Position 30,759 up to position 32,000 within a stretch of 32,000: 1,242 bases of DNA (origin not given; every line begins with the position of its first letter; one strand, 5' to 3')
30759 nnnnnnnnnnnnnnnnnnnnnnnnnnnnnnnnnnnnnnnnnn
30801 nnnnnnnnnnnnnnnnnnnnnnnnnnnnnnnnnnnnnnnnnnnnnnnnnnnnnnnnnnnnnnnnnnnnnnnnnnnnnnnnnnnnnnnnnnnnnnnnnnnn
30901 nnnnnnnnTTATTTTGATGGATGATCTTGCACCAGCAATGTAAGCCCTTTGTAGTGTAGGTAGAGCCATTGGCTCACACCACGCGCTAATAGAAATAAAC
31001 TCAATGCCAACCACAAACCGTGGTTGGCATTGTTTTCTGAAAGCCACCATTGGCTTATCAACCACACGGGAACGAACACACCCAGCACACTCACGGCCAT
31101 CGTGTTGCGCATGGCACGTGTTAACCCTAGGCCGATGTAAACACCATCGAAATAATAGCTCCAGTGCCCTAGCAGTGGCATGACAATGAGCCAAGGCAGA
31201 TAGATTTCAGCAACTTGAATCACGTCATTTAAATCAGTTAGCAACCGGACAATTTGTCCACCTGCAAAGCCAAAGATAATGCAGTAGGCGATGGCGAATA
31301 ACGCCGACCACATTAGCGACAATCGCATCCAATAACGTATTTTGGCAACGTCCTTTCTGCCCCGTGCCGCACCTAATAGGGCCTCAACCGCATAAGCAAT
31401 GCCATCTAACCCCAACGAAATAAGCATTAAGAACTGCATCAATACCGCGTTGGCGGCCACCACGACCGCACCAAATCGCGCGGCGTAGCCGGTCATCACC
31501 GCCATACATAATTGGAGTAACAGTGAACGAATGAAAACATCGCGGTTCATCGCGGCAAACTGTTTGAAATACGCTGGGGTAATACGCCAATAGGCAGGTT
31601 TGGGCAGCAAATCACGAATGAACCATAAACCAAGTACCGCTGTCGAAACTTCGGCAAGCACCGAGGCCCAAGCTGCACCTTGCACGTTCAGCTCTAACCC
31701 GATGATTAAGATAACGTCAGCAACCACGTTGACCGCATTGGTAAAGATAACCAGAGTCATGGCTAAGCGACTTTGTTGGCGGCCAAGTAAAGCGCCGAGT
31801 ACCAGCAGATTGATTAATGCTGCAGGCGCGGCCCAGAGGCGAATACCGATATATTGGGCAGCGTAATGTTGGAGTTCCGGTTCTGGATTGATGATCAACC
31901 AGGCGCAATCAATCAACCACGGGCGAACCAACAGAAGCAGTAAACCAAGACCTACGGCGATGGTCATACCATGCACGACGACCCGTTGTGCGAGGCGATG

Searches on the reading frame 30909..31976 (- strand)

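Call 52: search_protein_families(library=pfam, proteins=[window:30909-31976:-], max_evalue=0.001)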
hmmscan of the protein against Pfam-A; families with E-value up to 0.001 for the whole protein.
window:30909-31976:- (355 aa): 1 family
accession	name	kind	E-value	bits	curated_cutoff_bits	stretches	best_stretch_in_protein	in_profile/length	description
PF01554.23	MatE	-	2.4e-20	73.3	24.9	2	148-302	3-156/161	MatE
